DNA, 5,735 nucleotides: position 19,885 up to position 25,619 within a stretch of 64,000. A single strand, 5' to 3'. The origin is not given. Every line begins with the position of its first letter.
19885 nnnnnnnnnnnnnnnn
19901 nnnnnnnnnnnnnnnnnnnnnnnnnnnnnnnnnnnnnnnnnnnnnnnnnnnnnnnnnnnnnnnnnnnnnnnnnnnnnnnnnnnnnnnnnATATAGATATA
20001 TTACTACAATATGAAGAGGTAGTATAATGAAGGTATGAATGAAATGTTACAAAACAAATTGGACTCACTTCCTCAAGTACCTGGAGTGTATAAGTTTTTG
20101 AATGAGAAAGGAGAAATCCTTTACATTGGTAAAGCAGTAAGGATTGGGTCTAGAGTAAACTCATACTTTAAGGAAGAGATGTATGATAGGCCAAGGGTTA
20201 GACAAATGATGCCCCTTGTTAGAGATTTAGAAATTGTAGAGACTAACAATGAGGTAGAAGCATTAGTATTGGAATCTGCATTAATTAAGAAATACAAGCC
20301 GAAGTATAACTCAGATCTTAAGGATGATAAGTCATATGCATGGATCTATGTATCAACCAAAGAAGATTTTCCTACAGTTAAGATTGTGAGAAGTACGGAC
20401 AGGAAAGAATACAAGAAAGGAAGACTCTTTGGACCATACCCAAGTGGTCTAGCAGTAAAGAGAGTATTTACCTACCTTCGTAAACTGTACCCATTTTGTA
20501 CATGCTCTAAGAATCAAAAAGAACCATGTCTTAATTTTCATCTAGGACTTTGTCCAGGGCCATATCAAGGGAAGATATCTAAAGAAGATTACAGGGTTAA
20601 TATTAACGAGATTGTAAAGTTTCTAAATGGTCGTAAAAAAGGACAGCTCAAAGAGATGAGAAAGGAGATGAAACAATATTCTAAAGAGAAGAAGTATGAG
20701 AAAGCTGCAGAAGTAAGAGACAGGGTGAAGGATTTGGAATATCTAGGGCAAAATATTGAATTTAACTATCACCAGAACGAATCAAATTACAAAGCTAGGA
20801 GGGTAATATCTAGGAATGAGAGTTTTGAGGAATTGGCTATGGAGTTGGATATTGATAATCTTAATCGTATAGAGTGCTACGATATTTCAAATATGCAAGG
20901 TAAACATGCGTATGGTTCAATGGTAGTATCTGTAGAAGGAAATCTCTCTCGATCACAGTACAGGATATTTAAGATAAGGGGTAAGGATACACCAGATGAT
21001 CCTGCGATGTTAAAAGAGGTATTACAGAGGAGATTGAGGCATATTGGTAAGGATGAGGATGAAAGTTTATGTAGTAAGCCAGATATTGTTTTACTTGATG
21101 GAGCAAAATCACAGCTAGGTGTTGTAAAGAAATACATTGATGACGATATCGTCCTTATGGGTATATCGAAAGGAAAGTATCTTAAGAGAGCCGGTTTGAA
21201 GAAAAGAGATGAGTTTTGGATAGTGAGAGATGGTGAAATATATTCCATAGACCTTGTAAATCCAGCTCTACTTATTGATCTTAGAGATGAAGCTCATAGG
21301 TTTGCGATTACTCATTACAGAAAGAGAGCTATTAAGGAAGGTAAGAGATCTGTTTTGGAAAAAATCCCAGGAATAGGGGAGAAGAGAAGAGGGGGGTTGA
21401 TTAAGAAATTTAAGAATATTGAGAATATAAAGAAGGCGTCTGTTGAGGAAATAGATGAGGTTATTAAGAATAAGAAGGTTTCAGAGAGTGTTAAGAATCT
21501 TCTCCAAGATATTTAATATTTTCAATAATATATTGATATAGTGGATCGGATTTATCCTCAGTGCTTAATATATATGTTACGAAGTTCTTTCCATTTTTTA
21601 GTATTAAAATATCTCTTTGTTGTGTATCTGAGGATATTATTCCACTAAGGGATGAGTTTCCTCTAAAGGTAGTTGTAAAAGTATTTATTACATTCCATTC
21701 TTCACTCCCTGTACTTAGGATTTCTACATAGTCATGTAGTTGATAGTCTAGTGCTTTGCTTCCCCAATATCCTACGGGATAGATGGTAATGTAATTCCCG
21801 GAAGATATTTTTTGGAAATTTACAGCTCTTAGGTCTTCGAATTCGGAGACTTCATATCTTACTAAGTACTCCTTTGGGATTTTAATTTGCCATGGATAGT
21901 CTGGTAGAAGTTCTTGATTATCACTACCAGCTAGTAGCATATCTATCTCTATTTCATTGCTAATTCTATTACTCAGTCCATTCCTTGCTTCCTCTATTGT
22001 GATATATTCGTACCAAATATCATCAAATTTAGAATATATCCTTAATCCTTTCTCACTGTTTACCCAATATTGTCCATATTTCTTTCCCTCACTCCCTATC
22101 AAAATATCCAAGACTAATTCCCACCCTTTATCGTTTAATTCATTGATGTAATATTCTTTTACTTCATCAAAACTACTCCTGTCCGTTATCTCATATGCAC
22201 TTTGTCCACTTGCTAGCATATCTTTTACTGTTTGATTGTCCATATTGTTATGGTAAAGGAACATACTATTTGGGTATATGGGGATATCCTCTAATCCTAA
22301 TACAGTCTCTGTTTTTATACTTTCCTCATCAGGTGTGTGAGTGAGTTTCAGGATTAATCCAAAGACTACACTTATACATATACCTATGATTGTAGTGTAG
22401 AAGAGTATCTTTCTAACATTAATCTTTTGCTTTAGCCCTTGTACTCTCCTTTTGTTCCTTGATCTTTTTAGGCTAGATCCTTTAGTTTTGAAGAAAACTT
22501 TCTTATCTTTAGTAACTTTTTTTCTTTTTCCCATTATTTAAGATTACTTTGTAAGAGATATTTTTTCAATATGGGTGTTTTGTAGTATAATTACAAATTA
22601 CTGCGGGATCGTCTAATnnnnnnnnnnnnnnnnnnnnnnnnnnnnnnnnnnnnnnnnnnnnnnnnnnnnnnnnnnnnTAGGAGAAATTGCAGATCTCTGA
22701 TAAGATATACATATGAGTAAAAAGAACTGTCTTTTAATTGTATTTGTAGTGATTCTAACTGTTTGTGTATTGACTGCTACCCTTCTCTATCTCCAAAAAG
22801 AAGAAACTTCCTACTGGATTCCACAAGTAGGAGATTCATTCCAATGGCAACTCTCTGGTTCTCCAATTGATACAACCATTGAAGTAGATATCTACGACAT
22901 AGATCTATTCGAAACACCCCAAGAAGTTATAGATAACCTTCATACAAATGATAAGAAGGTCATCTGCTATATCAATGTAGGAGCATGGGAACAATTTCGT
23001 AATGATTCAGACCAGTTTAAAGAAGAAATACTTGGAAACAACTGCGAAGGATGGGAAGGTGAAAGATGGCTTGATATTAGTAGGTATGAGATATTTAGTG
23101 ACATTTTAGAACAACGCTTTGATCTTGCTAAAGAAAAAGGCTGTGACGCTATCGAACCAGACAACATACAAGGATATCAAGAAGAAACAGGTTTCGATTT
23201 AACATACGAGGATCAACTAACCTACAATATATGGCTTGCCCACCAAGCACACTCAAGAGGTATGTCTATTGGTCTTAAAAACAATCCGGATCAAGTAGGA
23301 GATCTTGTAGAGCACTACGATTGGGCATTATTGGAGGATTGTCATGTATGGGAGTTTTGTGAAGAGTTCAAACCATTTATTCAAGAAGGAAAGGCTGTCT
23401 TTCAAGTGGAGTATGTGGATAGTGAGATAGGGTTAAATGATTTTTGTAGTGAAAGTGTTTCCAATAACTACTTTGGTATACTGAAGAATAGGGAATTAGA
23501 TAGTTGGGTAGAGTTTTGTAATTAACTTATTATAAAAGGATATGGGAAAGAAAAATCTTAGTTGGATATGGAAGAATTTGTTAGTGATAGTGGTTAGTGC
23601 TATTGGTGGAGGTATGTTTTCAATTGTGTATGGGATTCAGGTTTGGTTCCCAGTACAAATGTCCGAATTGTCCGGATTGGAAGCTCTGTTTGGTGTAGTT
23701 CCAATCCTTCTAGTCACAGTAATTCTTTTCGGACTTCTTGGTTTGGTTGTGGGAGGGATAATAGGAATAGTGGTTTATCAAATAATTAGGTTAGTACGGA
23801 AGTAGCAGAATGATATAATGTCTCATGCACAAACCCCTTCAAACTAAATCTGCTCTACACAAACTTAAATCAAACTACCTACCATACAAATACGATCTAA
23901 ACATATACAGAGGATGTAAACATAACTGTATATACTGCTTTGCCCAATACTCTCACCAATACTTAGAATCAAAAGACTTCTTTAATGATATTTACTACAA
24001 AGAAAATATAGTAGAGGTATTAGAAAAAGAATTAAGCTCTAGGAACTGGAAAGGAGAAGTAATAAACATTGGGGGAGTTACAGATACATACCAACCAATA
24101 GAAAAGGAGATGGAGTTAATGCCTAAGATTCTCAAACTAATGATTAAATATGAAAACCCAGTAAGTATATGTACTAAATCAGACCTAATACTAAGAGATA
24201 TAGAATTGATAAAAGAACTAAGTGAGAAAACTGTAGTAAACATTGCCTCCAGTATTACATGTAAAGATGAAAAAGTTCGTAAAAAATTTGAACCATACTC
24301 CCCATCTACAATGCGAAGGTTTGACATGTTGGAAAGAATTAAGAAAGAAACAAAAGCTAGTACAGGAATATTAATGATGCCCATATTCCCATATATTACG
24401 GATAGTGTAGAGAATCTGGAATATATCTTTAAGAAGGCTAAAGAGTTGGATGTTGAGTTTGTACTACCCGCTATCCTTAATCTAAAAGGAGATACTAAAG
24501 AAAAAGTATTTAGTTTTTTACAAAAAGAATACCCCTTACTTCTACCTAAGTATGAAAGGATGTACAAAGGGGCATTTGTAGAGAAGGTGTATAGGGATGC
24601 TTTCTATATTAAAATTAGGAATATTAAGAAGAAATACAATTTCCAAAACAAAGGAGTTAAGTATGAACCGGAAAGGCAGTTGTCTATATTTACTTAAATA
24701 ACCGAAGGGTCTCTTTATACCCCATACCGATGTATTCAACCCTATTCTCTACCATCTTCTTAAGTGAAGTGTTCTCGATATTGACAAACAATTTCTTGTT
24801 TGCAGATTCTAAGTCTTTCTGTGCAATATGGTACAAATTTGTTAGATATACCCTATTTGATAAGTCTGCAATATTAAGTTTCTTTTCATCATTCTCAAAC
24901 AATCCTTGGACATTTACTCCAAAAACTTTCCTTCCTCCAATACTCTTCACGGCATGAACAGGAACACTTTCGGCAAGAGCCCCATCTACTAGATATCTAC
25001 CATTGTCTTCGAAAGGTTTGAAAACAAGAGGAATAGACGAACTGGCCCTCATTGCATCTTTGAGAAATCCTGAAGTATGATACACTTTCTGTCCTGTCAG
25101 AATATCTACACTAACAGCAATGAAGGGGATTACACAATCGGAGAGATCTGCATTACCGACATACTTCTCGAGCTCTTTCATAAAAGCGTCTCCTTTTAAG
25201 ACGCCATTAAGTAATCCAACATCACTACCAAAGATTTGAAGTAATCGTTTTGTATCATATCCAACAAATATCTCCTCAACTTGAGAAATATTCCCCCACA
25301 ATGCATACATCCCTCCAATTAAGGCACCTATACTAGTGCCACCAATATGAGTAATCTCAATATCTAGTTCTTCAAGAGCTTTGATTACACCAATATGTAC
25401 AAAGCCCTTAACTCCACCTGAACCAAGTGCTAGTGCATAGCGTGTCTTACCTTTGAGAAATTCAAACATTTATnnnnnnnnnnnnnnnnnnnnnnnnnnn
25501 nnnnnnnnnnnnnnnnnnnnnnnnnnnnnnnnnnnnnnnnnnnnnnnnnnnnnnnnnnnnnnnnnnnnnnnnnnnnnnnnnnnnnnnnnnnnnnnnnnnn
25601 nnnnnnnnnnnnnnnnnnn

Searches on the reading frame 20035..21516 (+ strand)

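Call 66: search_protein_families(library=pfam, proteins=[window:20035-21516:+], max_evalue=0.0001)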
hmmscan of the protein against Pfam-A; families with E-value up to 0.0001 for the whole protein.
window:20035-21516:+ (493 aa): 3 families
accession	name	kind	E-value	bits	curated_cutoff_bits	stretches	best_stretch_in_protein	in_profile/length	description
PF08459.17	UvrC_RNaseH_dom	-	3.1e-35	121.8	22.3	1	272-425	5-159/159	UvrC RNAse H endonuclease domain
PF02151.25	UVR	-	2.4e-08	33.9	21.5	1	204-236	3-35/36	UvrB/uvrC motif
PF01541.30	GIY-YIG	-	2.1e-07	31.6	22.6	1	17-92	3-78/78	GIY-YIG catalytic domain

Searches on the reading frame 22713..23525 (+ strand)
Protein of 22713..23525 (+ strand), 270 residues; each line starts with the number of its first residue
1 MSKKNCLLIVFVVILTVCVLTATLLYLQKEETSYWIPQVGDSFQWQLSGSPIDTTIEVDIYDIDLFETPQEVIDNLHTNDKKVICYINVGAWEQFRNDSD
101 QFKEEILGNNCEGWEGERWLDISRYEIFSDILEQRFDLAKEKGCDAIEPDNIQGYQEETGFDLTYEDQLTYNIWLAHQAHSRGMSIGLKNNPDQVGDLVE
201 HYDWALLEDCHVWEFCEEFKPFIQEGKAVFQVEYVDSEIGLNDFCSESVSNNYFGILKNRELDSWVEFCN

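Call 66: search_protein_families(library=pfam, proteins=[window:22713-23525:+], max_evalue=0.0001)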
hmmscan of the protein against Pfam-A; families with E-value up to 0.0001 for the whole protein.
window:22713-23525:+ (270 aa): 1 family
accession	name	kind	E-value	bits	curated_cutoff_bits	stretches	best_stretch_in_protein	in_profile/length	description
PF03537.19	Glyco_hydro_114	-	1.3e-78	263.9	27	1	42-265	1-231/231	Glycoside-hydrolase family GH114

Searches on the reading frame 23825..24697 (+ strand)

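Call 67: search_protein_families(library=pfam, proteins=[window:23825-24697:+], max_evalue=0.0001)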
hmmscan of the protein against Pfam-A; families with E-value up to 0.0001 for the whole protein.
window:23825-24697:+ (290 aa): 1 family
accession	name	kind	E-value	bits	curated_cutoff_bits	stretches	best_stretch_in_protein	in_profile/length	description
PF04055.27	Radical_SAM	-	7.8e-14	52.6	29.5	1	26-193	2-156/166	Radical SAM superfamily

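Call 69: search_protein_families(library=ncbifam, proteins=[window:23825-24697:+], max_evalue=0.00001)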
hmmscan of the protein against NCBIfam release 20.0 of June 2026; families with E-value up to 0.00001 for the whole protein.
window:23825-24697:+ (290 aa): 4 families
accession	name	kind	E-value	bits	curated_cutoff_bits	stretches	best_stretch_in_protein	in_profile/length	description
NF038135.1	rSAM_Rv2578c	equivalog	7.5e-67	225.6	430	1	6-273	44-316/317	Rv2578c family radical SAM protein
NF038136.1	rSAM_Rv_intein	exception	1e-55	189.7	700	2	38-270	335-570/574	intein-containing Rv2578c family radical SAM protein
NF033668.1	rSAM_PA0069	hypoth_equivalog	1.1e-55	189.1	360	1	7-238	43-274/348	PA0069 family radical SAM protein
TIGR04470.1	rSAM_mob_pairB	equivalog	3.4e-35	121.8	410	1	15-274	12-255/285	radical SAM mobile pair protein B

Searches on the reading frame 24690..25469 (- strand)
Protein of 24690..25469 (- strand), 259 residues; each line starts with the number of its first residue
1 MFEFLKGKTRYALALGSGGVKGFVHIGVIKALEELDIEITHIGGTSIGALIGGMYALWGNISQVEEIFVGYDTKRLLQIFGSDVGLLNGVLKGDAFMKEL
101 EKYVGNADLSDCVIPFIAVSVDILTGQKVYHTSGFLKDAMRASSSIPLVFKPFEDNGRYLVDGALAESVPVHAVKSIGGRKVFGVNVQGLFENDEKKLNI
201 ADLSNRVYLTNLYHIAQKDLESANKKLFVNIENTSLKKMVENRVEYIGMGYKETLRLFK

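Call 67: search_protein_families(library=pfam, proteins=[window:24690-25469:-], max_evalue=0.0001)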
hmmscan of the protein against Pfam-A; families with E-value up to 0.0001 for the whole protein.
window:24690-25469:- (259 aa): 1 family
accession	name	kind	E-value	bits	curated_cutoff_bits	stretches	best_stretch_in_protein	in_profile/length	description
PF01734.28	Patatin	-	2.7e-32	113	27.7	1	13-174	1-190/191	Patatin-like phospholipase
